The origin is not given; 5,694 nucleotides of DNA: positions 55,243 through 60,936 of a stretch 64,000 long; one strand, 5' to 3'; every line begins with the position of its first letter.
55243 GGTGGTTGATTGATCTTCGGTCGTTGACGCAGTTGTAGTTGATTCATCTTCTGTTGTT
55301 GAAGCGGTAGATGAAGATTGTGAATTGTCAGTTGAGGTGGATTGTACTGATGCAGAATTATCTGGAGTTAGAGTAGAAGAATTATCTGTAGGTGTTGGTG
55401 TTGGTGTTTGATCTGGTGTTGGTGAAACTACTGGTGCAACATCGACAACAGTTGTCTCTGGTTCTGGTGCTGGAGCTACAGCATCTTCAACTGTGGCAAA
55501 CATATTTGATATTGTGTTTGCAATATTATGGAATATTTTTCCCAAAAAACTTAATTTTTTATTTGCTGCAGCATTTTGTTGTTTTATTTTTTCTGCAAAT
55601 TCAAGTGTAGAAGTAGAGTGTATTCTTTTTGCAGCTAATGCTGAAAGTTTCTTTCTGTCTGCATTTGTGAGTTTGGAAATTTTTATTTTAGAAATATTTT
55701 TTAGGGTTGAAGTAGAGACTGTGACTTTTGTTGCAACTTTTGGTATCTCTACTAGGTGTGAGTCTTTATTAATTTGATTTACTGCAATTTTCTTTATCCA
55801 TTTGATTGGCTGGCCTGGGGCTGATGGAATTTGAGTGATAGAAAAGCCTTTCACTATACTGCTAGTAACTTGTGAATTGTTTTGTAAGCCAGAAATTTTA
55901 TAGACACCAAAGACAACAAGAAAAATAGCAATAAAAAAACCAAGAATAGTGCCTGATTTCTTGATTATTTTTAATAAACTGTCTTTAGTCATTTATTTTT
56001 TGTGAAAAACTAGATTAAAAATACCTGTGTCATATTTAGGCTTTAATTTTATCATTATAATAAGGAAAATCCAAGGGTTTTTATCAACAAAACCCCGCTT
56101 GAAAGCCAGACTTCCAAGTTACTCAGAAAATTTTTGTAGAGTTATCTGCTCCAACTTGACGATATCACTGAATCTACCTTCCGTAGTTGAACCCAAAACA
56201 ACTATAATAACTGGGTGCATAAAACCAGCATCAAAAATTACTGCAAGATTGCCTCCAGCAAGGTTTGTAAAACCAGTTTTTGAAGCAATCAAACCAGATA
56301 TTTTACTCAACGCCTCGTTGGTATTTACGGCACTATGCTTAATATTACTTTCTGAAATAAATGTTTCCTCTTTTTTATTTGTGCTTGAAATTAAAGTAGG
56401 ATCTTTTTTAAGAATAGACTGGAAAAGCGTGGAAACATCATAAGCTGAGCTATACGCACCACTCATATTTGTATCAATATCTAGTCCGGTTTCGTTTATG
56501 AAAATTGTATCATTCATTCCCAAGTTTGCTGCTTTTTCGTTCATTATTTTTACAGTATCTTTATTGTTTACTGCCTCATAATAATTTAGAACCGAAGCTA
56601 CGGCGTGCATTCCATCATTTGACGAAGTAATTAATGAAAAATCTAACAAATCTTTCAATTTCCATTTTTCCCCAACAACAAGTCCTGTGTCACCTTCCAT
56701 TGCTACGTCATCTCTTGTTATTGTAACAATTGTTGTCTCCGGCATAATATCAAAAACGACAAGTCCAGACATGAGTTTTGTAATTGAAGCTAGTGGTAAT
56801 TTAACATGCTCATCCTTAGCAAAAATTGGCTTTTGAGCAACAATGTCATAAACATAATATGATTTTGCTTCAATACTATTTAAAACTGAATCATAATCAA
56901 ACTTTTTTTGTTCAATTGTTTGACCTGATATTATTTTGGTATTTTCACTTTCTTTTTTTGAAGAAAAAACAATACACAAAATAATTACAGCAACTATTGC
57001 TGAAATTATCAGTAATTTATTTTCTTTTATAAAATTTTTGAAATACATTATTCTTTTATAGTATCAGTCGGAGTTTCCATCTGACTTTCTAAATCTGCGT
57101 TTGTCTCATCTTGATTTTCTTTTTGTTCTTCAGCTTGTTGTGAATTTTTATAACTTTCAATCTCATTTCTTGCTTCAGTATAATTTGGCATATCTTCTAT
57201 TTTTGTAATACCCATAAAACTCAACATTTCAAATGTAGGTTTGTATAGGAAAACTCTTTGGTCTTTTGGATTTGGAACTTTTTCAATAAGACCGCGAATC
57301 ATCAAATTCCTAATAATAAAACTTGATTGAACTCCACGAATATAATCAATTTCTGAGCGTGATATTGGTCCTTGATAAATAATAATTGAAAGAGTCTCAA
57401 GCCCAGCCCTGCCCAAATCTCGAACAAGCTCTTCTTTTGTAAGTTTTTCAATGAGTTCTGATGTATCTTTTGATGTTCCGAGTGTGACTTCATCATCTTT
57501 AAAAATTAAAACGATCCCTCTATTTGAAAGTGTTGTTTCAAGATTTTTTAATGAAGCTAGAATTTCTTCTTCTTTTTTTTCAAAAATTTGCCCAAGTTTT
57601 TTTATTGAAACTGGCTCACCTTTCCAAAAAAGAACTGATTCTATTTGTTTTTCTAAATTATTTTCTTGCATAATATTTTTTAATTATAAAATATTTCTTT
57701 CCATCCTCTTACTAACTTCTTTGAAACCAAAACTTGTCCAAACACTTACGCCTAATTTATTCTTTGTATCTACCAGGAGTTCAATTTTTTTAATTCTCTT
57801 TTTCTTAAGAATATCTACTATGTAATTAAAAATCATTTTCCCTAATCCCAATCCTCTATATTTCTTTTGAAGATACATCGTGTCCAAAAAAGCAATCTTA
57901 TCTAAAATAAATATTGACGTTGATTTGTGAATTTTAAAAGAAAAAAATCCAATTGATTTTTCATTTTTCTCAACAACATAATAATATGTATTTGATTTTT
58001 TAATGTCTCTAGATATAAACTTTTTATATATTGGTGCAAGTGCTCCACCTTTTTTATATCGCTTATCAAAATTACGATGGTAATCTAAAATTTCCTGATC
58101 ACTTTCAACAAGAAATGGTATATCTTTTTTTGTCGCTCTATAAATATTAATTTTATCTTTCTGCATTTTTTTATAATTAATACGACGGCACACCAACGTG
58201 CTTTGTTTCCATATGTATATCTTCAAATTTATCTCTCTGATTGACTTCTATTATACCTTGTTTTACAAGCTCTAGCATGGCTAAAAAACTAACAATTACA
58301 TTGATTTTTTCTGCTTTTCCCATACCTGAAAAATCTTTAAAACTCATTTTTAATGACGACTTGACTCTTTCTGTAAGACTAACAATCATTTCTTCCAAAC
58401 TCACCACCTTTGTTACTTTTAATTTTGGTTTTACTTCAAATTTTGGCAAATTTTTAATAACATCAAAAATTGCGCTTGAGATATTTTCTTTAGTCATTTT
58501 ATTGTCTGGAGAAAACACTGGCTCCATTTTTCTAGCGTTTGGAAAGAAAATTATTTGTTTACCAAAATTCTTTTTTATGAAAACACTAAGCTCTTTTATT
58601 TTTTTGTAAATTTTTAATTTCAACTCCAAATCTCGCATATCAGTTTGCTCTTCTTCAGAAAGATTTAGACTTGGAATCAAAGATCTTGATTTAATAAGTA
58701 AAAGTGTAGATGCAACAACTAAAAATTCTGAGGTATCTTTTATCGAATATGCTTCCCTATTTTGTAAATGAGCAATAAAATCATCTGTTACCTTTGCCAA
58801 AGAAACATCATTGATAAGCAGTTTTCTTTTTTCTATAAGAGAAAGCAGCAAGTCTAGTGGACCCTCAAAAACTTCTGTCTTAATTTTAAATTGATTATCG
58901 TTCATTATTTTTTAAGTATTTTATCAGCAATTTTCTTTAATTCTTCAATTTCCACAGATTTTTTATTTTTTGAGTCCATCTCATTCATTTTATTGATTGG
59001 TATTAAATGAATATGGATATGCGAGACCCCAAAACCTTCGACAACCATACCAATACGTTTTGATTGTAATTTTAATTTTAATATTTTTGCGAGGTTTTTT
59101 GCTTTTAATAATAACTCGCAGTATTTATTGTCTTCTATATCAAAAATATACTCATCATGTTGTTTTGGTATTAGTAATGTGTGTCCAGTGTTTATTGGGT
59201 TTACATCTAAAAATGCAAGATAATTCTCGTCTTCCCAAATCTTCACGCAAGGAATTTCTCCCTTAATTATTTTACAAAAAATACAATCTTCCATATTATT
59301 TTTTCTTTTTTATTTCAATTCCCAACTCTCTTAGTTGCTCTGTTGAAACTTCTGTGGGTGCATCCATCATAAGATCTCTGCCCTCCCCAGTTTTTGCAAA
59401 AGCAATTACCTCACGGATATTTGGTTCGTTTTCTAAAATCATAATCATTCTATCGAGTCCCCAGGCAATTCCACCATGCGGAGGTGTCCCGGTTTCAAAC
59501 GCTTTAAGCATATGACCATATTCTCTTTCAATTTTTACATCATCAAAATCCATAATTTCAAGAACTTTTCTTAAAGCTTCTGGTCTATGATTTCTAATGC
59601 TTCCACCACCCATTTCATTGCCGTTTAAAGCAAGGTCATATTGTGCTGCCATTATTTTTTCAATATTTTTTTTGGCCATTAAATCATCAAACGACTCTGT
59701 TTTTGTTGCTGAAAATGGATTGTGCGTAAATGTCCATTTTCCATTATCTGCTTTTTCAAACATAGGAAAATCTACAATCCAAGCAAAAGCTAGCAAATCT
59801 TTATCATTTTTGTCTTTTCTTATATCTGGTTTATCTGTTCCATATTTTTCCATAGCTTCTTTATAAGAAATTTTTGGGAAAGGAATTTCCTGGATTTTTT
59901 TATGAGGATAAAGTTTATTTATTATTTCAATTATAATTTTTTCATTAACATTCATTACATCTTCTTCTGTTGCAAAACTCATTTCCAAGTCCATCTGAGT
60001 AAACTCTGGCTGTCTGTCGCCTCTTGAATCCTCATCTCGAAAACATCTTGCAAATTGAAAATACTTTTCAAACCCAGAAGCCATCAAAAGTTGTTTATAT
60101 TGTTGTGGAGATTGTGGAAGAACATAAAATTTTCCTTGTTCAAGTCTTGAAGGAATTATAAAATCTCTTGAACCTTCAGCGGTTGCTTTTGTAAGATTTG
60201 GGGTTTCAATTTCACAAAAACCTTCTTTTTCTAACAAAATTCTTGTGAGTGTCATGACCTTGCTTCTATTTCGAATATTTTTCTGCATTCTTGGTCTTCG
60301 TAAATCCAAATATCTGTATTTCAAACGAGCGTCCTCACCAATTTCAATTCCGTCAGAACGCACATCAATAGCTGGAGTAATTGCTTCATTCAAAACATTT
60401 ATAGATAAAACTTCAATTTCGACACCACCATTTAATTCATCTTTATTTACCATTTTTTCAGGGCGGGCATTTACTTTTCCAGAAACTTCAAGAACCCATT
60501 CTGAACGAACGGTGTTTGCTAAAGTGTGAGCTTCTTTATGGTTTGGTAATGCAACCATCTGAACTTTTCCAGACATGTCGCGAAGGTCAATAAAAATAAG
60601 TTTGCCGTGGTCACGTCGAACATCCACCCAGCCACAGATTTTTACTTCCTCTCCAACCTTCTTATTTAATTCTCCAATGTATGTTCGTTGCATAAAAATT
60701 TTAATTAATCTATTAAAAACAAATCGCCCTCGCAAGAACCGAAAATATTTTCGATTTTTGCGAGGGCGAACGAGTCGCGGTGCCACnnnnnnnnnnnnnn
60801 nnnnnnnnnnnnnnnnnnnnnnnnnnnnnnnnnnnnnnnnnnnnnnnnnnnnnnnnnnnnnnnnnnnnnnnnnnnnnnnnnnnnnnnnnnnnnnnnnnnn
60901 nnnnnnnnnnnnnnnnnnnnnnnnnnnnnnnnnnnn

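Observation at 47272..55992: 2,906-aa surface protein with DUF285/BspA-type repeats, beta-helix, LamG and Ig-like modules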

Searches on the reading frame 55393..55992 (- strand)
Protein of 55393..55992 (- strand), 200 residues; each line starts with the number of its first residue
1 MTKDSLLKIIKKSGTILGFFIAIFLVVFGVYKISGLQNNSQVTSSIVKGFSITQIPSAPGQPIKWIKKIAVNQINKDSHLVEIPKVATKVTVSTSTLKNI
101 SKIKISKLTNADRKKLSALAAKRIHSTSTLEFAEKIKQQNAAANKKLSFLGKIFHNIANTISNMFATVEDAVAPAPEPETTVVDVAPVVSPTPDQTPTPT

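Call 13: search_protein_families(library=pfam, proteins=[window:55393-55992:-], max_evalue=5)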
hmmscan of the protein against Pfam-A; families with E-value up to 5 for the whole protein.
seq(200 aa): 4 families
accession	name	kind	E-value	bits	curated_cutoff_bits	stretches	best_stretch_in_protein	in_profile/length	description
PF22571.1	LiaI-LiaF-TM_PspC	-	0.064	13.5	27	1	4-57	17-71/142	PspC transmembrane region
PF04286.17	DUF445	-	0.33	11.3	33.8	1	64-169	161-267/368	Protein of unknown function (DUF445)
PF04513.17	Baculo_PEP_C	-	0.34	11.4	38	1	82-169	31-116/140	Baculovirus polyhedron envelope protein, PEP, C terminus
PF01034.25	Syndecan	-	0.52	10.8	25.2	1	13-33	14-34/64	Syndecan domain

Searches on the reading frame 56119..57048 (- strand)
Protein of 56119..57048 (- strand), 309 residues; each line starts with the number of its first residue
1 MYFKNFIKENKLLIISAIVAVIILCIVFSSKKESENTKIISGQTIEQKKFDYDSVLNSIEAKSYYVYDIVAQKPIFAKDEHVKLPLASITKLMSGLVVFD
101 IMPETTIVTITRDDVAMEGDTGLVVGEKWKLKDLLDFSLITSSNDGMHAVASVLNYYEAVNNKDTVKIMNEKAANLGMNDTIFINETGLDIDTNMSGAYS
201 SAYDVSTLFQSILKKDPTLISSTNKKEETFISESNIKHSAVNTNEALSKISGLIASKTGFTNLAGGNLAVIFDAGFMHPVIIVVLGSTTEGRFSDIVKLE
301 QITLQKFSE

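Call 9: search_protein_families(library=pfam, proteins=[window:56119-57048:-], max_evalue=0.01)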
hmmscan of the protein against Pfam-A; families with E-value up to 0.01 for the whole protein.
window:56119-57048:- (309 aa): 2 families
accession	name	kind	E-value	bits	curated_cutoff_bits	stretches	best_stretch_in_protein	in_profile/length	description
PF00768.25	Peptidase_S11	-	3.2e-36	125.5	27.6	1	58-288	9-238/239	D-alanyl-D-alanine carboxypeptidase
PF13354.11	Beta-lactamase2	-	0.008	16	22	0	73-273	11-202/214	Beta-lactamase enzyme family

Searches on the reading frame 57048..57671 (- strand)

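Call 9: search_protein_families(library=pfam, proteins=[window:57048-57671:-], max_evalue=0.01)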
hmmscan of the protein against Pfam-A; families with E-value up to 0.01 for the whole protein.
window:57048-57671:- (207 aa): 3 families
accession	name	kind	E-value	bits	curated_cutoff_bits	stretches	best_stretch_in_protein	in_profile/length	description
PF04079.22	SMC_ScpB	-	2.6e-37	128.3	27.4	1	9-163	2-159/160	Segregation and condensation complex subunit ScpB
PF13463.12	HTH_27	-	0.00058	20.5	22.2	0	116-146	35-65/68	Winged helix DNA-binding domain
PF15699.10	NPR1_interact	-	0.0028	18.6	27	1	136-194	43-106/109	NPR1 interacting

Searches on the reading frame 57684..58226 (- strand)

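Call 9: search_protein_families(library=pfam, proteins=[window:57684-58226:-], max_evalue=0.01)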
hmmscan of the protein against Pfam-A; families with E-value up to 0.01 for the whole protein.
window:57684-58226:- (180 aa): 8 families
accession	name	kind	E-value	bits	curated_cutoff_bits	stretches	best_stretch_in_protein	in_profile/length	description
PF00583.31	Acetyltransf_1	-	1.7e-11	44.9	20.7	1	72-168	26-116/116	Acetyltransferase (GNAT) family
PF13673.13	Acetyltransf_10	-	7.5e-10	39.3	23.6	1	68-178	19-117/128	Acetyltransferase (GNAT) domain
PF13508.13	Acetyltransf_7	-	8.1e-09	36.2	27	1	79-170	2-84/84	Acetyltransferase (GNAT) domain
PF08445.16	FR47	-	3.2e-05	24.3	22.1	1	93-173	3-82/86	FR47-like protein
PF23209.2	IDM1_C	-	0.00033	21.2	33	1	78-177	31-121/140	Increased DNA methylation 1, C-terminal domain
PF17013.11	Acetyltransf_15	-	0.0016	18.3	35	1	41-143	34-104/210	Putative acetyl-transferase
PF13302.13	Acetyltransf_3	-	0.0017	19.5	25.4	1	30-169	6-138/138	Acetyltransferase (GNAT) domain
PF03944.20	Endotoxin_C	-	0.0025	18.6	21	1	19-114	49-139/142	delta endotoxin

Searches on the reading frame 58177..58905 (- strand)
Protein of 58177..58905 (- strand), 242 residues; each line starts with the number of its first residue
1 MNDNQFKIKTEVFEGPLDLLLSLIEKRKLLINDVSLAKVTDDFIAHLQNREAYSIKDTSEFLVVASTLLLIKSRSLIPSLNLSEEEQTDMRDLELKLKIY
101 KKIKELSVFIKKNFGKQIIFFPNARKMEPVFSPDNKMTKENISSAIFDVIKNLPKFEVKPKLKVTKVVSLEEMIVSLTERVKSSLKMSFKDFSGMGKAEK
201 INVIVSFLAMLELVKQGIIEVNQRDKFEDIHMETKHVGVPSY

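Call 9: search_protein_families(library=pfam, proteins=[window:58177-58905:-], max_evalue=0.01)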
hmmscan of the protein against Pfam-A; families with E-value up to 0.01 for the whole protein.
window:58177-58905:- (242 aa): 2 families
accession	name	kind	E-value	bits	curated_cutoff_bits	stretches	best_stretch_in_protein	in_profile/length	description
PF02616.19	SMC_ScpA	-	1.4e-21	78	24.6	1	23-232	1-229/232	Segregation and condensation protein ScpA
PF25555.1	RAB3A-like_C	-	0.0039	18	27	1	126-236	33-142/150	Rabin 8-like C-terminal domain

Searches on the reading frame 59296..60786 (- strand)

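Call 10: search_protein_families(library=pfam, proteins=[window:59296-60786:-], max_evalue=0.01)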
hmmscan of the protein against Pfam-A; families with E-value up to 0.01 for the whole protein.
window:59296-60786:- (496 aa): 4 families
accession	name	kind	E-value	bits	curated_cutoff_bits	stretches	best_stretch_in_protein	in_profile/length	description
PF00152.25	tRNA-synt_2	-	1.4e-110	369.7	25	1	151-466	2-307/308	tRNA synthetases class II (D, K and N)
PF01336.31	tRNA_anti-codon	-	1.3e-16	60.7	27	1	48-132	1-75/75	OB-fold nucleic acid binding domain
PF00587.30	tRNA-synt_2b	-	0.0031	18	29.3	1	241-293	38-95/179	tRNA synthetase class II core domain (G, H, P, S and T)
PF01409.25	tRNA-synt_2d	-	0.0061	16.5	19.8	0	227-295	89-156/246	tRNA synthetases class II core domain (F)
